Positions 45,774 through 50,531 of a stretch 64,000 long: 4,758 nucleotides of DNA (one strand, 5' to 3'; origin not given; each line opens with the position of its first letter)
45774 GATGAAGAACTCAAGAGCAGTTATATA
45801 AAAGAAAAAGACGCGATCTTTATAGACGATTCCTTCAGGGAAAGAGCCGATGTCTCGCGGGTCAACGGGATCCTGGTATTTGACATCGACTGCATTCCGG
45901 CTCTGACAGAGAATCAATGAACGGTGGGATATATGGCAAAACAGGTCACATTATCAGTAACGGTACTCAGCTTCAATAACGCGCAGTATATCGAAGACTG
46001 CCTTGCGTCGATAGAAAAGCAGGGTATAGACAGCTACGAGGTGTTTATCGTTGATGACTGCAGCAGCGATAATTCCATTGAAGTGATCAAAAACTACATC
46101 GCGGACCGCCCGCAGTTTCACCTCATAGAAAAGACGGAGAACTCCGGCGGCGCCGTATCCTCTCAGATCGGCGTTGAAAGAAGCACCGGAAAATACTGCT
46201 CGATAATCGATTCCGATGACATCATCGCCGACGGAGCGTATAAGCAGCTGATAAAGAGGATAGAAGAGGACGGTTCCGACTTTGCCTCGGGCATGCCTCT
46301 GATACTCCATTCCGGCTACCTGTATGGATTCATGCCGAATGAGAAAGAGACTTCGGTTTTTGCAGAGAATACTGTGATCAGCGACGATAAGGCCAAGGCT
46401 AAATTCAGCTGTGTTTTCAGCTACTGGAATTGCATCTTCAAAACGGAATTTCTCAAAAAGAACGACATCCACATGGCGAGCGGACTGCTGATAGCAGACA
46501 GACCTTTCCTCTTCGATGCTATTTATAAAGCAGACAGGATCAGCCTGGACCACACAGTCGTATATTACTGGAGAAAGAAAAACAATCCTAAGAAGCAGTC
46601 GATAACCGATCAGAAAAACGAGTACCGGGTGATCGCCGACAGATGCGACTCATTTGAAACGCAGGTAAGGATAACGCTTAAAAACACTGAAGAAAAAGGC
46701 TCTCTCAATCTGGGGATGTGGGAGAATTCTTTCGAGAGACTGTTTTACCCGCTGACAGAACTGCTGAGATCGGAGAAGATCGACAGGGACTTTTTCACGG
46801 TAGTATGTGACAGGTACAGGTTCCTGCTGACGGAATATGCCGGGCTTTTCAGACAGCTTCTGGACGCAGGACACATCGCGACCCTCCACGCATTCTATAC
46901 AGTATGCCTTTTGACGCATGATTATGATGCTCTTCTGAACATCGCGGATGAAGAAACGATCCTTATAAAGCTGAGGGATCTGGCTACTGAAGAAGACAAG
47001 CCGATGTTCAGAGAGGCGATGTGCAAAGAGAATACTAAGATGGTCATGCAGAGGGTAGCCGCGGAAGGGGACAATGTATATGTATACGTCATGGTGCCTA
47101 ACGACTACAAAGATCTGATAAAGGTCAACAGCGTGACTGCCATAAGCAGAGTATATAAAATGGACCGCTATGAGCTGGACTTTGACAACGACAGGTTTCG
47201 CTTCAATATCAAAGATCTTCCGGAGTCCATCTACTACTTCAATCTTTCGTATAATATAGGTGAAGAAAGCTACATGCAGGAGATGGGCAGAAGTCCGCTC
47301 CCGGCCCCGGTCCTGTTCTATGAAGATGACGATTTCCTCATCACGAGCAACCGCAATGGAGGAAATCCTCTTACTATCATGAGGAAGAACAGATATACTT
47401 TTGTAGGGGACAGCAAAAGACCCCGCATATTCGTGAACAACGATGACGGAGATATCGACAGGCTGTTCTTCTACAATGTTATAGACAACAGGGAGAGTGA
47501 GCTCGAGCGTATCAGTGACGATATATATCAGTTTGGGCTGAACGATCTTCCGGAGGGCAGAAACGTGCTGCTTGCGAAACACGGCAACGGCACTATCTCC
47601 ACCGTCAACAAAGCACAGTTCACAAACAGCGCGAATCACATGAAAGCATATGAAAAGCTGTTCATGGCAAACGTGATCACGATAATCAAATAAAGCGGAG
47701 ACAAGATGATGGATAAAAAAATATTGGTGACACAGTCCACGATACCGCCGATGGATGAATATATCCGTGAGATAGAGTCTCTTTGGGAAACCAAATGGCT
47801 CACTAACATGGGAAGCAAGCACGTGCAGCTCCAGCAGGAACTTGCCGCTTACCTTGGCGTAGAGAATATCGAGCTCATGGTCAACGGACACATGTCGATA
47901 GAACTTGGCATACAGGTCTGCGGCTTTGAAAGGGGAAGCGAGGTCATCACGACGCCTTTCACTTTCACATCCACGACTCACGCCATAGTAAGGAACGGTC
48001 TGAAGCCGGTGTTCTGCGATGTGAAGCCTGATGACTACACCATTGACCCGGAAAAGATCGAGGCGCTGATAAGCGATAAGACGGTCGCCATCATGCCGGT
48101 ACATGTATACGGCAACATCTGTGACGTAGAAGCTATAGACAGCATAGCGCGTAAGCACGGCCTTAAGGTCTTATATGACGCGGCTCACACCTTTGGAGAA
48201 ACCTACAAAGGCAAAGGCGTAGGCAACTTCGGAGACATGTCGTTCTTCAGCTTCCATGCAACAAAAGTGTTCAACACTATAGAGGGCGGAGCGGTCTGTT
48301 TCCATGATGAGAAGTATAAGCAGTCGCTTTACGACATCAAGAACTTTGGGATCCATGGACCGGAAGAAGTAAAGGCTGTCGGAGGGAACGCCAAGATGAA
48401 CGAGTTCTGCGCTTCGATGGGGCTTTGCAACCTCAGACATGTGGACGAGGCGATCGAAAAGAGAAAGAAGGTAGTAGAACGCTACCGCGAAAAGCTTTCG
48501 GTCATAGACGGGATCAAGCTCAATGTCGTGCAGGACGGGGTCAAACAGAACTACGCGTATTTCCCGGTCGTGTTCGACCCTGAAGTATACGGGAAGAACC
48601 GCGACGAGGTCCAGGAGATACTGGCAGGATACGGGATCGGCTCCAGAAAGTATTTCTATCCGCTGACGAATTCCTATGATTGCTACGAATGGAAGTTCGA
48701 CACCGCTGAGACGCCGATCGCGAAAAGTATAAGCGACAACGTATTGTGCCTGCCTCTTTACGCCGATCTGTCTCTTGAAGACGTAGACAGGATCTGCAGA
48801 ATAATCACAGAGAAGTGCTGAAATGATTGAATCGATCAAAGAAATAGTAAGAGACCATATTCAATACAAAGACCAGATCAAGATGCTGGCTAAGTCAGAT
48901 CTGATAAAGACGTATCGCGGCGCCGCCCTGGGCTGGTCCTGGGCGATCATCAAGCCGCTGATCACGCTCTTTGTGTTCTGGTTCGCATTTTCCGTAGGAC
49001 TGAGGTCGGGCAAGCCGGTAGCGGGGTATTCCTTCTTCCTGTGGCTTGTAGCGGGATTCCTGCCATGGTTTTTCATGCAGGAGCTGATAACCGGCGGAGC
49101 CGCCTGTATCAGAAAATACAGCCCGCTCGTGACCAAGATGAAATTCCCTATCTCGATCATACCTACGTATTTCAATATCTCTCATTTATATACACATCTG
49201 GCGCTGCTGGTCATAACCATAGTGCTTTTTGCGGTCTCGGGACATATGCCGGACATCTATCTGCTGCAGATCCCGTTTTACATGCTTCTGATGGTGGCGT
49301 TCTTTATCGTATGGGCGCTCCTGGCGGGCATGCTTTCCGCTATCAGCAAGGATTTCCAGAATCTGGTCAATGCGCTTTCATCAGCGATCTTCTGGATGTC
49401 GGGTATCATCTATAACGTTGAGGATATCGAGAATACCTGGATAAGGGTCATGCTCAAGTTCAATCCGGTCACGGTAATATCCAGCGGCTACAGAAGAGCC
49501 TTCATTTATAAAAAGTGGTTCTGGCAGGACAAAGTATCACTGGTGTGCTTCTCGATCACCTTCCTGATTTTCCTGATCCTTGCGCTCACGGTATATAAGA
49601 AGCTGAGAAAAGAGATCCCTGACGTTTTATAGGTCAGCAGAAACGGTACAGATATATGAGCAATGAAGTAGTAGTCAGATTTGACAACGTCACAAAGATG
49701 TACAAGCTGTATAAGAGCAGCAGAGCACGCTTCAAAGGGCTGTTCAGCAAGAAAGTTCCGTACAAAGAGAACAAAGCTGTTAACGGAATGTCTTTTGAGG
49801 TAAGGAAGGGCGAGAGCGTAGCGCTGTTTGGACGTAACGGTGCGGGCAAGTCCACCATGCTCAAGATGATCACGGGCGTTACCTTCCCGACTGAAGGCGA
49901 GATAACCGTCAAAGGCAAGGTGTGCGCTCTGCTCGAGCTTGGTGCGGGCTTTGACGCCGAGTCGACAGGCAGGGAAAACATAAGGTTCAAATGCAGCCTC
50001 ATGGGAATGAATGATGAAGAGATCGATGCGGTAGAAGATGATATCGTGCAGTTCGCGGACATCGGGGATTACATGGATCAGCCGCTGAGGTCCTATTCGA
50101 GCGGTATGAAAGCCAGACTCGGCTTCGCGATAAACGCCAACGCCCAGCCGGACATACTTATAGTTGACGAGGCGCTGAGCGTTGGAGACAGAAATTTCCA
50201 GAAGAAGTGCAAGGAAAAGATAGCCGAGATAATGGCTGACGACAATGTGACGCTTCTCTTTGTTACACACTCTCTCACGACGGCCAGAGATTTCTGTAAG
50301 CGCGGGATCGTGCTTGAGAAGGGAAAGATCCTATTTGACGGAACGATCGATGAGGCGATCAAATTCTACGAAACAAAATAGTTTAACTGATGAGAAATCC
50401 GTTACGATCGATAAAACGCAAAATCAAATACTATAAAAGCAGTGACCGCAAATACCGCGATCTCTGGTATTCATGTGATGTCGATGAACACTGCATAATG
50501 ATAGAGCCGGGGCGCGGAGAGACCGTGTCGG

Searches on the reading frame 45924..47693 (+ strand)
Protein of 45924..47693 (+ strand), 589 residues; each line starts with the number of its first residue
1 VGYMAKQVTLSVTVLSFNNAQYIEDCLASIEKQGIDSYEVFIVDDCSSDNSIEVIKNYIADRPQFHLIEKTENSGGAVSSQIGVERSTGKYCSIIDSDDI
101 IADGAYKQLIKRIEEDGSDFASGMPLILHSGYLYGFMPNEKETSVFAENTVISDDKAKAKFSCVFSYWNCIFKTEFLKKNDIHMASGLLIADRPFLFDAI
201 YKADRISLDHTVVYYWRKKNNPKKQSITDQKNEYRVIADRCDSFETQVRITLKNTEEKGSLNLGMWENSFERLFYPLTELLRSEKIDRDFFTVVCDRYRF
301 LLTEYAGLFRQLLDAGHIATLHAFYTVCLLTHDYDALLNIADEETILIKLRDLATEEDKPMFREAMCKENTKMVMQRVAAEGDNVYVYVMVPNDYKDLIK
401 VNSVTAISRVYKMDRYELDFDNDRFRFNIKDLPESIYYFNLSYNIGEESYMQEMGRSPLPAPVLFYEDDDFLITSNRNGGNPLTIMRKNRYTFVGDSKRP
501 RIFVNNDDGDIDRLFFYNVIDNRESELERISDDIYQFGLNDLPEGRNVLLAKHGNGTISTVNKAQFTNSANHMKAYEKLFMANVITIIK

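Call 15: search_protein_families(library=pfam, proteins=[window:45924-47693:+])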
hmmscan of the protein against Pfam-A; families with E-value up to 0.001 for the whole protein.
window:45924-47693:+ (589 aa): 3 families
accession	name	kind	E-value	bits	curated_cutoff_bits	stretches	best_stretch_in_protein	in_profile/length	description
PF00535.33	Glycos_transf_2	-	1.4e-26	93.9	23.3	1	11-123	1-113/168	Glycosyl transferase family 2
PF10111.15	Glyco_tranf_2_2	-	1.4e-07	31.8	27.3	1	18-111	10-104/276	Glycosyltransferase like family 2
PF13641.12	Glyco_tranf_2_3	-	1.4e-06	28.9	27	1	10-133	3-131/230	Glycosyltransferase like family 2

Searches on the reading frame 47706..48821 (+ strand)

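Call 16: search_protein_families(library=pfam, proteins=[window:47706-48821:+])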
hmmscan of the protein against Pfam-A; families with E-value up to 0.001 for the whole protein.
window:47706-48821:+ (371 aa): 5 families
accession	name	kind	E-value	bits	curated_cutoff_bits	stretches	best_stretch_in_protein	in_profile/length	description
PF01041.23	DegT_DnrJ_EryC1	-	6.6e-98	328.7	19.8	1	18-367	6-359/360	DegT/DnrJ/EryC1/StrS aminotransferase family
PF01212.27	Beta_elim_lyase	-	5.4e-10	39.5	27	1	40-275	35-276/288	Beta-eliminating lyase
PF00155.27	Aminotran_1_2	-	4.2e-07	29.9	19.7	1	39-162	44-189/361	Aminotransferase class I and II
PF00266.25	Aminotran_5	-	4e-05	23.2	21.5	1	69-165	78-182/371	Aminotransferase class-V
PF01053.26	Cys_Met_Meta_PP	-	0.00031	19.8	27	1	39-162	54-177/381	Cys/Met metabolism PLP-dependent enzyme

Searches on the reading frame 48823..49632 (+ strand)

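Call 16: search_protein_families(library=pfam, proteins=[window:48823-49632:+])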
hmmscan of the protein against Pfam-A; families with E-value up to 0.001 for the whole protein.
window:48823-49632:+ (269 aa): 2 families
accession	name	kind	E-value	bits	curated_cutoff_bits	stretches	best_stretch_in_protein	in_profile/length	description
PF01061.29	ABC2_membrane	-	7.1e-17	62.1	26.9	1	18-226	2-209/211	ABC-2 type transporter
PF08370.16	PDR_assoc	-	0.00088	19.4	24.9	0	225-263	22-60/65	Plant PDR ABC transporter associated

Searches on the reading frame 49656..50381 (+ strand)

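Call 16: search_protein_families(library=pfam, proteins=[window:49656-50381:+])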
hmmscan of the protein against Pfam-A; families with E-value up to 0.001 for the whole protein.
window:49656-50381:+ (241 aa): 1 family
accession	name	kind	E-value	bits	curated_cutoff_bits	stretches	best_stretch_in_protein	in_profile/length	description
PF00005.33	ABC_tran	-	9.2e-22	78.6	25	1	43-174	2-136/137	ABC transporter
